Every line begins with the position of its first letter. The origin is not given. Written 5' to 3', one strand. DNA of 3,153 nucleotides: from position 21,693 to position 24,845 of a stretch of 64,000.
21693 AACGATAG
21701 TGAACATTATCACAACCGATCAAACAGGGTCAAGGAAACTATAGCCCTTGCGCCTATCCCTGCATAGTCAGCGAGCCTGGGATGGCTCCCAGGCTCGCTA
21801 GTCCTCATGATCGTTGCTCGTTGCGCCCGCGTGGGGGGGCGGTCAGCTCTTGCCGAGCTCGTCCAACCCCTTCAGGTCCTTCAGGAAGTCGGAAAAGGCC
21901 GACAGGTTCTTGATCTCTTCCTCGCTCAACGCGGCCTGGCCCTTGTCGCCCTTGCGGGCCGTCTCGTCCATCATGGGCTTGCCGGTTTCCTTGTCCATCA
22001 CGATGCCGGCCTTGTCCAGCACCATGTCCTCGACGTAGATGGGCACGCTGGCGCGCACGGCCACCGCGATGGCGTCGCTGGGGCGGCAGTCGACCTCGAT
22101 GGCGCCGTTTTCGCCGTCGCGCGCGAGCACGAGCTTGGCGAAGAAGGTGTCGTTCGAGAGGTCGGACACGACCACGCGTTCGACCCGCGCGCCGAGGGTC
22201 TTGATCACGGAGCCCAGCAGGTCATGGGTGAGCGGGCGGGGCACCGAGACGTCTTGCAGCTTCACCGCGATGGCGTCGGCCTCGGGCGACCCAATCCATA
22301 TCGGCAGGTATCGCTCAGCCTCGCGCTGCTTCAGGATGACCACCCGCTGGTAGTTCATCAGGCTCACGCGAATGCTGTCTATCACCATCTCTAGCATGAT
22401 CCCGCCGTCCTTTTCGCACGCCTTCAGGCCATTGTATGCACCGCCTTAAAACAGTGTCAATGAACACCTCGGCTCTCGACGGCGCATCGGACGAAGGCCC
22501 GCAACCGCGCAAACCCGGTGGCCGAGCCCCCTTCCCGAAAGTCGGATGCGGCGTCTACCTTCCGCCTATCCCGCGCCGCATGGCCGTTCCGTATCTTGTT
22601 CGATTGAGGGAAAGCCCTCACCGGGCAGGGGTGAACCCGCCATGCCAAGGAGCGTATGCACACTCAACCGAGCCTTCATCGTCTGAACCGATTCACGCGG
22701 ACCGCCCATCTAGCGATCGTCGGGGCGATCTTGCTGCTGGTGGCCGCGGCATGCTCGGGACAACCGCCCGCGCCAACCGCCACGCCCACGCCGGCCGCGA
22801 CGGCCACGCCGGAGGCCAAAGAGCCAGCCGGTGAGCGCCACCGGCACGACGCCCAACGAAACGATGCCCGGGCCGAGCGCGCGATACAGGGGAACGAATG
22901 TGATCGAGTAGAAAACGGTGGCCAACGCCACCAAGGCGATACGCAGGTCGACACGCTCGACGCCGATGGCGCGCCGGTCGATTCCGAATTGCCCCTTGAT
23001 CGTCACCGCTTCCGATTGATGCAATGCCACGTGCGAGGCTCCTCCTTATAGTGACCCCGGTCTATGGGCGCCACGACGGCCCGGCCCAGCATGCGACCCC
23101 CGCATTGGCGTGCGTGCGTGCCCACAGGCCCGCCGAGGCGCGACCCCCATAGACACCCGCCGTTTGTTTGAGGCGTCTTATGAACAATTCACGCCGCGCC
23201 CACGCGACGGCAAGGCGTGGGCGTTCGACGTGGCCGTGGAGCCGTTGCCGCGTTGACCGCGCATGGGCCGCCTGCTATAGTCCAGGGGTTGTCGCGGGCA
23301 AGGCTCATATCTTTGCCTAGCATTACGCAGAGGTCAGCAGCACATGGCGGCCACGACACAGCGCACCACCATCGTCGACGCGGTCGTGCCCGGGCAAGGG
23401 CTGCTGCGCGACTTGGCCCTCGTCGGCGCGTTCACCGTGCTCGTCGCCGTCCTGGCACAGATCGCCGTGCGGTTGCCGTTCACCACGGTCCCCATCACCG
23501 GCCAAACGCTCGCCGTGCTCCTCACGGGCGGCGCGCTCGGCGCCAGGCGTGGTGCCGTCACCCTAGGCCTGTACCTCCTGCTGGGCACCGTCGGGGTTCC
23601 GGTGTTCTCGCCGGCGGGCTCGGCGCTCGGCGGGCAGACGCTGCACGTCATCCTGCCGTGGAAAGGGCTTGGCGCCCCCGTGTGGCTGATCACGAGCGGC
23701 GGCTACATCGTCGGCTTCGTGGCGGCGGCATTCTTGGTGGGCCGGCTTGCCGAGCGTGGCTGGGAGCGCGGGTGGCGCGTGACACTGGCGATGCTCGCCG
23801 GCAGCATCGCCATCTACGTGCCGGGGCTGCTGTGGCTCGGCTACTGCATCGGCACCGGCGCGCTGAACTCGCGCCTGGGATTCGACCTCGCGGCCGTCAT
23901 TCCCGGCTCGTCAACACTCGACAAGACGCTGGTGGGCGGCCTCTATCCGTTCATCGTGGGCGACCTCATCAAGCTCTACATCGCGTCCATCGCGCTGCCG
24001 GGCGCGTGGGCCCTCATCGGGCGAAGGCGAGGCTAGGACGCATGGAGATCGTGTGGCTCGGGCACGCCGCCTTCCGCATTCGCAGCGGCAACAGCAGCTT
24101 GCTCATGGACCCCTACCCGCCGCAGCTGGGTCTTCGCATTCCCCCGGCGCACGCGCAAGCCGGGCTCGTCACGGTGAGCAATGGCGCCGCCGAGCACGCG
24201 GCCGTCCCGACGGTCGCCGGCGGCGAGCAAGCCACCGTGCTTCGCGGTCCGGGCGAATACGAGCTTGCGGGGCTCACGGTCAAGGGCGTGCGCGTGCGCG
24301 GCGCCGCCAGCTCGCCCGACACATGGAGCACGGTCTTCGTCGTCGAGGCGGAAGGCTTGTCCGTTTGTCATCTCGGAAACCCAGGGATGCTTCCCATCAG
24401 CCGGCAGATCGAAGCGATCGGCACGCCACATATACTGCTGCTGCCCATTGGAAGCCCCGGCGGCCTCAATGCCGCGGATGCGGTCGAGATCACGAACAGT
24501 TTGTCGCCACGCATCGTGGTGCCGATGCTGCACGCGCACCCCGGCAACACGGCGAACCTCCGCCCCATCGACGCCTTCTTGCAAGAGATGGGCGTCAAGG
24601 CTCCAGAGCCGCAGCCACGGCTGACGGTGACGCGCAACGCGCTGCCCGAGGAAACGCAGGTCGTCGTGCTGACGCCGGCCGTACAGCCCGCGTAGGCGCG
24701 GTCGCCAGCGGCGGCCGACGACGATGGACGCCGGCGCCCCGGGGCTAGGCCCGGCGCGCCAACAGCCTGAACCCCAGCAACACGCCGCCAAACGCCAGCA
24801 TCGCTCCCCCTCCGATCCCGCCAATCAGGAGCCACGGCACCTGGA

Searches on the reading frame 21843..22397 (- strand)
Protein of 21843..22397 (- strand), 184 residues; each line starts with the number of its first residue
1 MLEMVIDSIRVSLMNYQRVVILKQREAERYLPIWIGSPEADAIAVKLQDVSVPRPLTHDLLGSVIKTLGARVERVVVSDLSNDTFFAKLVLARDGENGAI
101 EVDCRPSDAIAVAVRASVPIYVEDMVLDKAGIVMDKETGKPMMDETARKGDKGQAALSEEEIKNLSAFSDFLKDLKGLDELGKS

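Call 3: search_protein_families(library=pfam, proteins=[window:21843-22397:-])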
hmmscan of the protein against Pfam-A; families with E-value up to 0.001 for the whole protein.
window:21843-22397:- (184 aa): 1 family
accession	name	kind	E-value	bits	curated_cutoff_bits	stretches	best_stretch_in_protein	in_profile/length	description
PF02577.19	BFN_dom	-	9.8e-42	141.8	27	1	20-134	1-111/112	Bifunctional nuclease domain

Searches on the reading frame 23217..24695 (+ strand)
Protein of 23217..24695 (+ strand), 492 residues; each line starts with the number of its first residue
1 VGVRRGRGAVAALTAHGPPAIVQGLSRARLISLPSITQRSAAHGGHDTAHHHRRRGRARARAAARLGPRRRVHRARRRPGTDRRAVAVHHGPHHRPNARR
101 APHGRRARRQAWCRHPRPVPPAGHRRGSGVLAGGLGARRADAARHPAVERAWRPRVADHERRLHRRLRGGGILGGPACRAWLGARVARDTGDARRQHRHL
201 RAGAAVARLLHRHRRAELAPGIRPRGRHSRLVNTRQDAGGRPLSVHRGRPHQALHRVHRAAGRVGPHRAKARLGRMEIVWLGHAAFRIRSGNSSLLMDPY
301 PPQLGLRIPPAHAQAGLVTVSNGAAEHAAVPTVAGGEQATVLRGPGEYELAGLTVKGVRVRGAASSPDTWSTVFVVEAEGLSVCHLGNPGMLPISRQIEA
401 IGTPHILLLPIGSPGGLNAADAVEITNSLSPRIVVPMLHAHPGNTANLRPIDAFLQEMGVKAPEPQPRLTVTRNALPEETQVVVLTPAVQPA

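Call 3: search_protein_families(library=pfam, proteins=[window:23217-24695:+])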
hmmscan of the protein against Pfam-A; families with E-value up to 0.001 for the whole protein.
window:23217-24695:+ (492 aa): 1 family
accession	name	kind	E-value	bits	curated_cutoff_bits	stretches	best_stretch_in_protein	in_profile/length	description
PF13483.12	Lactamase_B_3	-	1.1e-29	103.9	24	1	277-437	1-159/160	Beta-lactamase superfamily domain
